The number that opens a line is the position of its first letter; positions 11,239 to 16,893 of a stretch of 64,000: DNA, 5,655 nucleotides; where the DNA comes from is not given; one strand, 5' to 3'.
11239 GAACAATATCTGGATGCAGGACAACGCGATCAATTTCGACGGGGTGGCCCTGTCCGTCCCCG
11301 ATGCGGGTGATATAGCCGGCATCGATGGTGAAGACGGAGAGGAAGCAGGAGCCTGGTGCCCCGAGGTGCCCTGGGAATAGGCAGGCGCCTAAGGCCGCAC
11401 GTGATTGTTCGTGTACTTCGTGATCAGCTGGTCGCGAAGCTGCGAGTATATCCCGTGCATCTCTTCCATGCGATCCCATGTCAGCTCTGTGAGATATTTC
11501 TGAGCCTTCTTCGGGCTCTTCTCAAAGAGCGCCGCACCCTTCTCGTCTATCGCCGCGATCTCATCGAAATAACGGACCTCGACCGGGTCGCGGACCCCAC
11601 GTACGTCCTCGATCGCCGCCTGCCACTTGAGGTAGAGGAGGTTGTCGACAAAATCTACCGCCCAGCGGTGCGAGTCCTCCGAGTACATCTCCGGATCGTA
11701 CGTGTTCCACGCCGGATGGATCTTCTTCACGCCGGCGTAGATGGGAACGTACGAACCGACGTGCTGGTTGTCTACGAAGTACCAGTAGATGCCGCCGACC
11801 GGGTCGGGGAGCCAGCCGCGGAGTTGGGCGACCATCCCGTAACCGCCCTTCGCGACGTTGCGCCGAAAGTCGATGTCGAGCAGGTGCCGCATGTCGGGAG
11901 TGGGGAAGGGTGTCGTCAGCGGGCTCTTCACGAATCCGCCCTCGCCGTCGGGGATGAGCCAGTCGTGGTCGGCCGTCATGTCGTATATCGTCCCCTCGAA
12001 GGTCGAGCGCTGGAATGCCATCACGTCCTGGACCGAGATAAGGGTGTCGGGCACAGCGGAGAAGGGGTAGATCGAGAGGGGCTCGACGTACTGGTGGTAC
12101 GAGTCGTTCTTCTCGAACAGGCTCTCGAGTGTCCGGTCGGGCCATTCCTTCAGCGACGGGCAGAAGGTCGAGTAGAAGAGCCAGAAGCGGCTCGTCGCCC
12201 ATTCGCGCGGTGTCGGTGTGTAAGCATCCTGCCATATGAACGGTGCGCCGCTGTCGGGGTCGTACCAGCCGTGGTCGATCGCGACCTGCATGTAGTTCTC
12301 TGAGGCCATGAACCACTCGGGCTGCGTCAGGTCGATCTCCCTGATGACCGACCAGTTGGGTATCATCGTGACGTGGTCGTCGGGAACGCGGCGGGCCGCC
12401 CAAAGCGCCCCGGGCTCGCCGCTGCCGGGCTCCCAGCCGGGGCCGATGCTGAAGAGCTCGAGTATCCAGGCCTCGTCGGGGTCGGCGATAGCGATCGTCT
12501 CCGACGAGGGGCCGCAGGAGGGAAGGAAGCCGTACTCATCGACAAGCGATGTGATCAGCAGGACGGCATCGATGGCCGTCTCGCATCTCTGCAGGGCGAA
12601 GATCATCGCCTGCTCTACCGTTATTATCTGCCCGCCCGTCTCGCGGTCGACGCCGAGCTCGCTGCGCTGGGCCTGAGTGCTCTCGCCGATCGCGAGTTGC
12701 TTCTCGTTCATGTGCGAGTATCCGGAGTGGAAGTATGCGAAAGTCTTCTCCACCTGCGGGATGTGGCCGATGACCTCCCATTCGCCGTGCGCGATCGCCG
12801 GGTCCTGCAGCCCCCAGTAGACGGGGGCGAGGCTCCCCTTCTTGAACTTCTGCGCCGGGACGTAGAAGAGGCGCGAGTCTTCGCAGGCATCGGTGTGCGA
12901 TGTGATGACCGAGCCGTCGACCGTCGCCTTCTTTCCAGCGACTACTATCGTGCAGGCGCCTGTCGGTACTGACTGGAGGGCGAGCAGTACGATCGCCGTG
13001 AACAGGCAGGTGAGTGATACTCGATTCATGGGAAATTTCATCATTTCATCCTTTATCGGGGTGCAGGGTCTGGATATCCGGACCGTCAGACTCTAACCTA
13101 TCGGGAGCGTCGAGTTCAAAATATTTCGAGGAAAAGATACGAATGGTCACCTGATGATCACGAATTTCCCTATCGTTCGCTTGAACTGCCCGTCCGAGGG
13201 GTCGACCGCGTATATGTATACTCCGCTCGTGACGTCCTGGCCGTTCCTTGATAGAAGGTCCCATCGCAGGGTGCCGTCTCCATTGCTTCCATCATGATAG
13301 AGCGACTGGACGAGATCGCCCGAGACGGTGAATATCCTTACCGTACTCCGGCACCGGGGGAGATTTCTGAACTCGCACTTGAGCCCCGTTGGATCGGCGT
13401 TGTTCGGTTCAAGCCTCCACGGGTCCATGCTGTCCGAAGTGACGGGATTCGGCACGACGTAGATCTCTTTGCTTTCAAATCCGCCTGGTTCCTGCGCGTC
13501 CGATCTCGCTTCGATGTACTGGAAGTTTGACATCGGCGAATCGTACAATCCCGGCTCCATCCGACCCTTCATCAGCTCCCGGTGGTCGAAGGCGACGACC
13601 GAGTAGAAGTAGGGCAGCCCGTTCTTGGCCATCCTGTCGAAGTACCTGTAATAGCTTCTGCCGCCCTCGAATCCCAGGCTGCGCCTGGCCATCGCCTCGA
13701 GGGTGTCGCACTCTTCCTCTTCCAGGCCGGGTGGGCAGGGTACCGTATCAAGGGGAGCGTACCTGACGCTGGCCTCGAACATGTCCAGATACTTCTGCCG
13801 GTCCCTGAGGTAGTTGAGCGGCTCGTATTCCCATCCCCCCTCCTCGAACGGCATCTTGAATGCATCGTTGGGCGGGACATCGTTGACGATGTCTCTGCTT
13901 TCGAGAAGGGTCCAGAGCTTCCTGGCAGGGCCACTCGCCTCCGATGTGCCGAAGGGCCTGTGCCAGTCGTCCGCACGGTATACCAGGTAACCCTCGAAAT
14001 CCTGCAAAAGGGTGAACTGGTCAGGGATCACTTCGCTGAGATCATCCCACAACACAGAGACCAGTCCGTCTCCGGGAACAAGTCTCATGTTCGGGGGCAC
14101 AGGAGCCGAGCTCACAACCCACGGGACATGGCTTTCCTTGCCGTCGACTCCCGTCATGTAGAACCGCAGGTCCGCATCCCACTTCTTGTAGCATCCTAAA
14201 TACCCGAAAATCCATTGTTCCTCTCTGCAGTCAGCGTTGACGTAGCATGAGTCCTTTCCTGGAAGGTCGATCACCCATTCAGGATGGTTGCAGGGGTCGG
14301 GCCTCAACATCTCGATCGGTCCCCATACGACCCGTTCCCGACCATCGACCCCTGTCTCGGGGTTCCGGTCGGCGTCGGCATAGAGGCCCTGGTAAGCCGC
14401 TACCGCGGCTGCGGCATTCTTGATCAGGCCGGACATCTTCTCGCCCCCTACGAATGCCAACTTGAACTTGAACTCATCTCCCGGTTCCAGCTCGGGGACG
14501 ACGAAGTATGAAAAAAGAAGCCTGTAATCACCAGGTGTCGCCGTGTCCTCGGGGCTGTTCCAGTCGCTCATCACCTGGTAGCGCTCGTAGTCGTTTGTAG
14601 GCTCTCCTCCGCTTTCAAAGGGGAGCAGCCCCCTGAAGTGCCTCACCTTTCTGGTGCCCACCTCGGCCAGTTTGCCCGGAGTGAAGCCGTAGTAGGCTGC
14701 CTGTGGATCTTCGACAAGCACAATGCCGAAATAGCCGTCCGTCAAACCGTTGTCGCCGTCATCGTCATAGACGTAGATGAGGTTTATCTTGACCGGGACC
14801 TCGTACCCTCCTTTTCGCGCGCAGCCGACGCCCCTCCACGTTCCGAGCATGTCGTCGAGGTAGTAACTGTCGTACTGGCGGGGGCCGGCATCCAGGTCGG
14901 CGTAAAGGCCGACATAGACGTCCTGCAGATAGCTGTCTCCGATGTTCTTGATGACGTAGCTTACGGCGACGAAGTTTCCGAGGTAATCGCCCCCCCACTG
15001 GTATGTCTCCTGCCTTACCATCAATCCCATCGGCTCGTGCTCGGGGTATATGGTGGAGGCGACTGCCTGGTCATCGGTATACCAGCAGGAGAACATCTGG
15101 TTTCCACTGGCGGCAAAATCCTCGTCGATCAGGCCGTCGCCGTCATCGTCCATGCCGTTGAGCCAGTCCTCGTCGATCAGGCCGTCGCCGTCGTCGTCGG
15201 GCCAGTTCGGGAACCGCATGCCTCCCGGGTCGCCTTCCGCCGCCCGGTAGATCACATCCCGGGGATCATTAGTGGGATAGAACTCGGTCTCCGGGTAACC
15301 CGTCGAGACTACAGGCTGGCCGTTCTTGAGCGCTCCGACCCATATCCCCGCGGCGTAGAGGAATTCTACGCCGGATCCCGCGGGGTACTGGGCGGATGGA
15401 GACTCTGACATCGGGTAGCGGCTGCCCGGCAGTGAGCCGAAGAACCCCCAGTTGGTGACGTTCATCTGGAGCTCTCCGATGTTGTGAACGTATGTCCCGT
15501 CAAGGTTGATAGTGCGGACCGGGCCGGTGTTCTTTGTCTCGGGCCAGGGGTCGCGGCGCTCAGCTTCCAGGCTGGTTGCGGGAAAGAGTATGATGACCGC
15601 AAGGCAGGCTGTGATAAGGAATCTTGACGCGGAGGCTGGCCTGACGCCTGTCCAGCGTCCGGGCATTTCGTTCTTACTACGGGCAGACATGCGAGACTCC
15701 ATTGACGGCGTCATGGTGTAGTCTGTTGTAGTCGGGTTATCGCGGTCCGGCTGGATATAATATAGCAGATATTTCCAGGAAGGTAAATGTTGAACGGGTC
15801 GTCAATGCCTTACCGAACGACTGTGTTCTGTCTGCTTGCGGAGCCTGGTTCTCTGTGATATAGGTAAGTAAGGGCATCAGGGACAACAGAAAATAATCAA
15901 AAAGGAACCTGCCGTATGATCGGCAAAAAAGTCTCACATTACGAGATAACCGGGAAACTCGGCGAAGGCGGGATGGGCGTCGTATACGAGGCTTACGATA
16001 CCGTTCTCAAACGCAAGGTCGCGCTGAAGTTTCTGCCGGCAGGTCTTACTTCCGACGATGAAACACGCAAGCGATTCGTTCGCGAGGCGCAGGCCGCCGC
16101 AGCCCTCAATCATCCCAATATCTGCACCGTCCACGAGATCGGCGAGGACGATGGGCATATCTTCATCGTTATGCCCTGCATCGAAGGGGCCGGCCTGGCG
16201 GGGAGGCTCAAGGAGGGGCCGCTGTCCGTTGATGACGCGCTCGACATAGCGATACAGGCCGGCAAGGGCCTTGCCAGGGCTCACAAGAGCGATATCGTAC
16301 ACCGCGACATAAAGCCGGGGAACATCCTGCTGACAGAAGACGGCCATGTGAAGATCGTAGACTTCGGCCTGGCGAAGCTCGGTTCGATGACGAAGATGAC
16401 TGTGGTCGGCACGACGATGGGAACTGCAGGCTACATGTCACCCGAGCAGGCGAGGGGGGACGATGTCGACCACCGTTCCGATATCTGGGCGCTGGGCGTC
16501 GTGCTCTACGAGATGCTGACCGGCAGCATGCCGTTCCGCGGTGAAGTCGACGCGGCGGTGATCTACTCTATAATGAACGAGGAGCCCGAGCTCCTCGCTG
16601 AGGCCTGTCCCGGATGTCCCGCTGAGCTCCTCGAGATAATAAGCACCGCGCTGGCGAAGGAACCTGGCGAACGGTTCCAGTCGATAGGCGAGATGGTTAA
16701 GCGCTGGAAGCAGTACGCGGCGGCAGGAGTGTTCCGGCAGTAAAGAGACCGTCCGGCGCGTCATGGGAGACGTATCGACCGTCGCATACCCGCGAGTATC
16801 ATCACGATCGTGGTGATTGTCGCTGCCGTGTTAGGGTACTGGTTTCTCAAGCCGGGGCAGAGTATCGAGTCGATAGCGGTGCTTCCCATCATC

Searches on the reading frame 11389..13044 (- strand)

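Call 80: search_protein_families(library=pfam, proteins=[window:11389-13044:-], max_evalue=0.00001)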
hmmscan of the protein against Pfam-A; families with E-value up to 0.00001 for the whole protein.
window:11389-13044:- (551 aa): 1 family
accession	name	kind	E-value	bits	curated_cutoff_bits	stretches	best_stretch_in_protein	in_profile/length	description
PF03577.20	Peptidase_C69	-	1.7e-38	133.1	23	1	30-483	1-398/402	Peptidase family C69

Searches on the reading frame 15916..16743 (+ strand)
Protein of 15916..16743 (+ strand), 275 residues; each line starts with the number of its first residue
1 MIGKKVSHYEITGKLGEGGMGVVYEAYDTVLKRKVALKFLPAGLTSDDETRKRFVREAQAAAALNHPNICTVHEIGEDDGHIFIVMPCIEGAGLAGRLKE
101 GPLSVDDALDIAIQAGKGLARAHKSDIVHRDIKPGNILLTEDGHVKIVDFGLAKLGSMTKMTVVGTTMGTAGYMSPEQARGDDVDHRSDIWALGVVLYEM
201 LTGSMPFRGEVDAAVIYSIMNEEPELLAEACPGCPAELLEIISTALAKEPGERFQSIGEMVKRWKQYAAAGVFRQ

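Call 80: search_protein_families(library=pfam, proteins=[window:15916-16743:+], max_evalue=0.00001)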
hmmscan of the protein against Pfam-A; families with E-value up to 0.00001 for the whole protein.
window:15916-16743:+ (275 aa): 4 families
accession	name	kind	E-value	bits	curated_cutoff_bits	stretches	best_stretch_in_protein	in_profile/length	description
PF00069.31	Pkinase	-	3.2e-54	184.5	31.7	1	9-255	1-253/263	Protein kinase domain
PF07714.23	PK_Tyr_Ser-Thr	-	1.6e-40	139.5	23.1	1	11-254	3-249/258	Protein tyrosine and serine/threonine kinase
PF01636.29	APH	-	5.3e-11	43.2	23.2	0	127-157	170-201/239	Phosphotransferase enzyme family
PF14531.12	Kinase-like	-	8.8e-06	25.6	25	0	113-213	152-257/289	Kinase-like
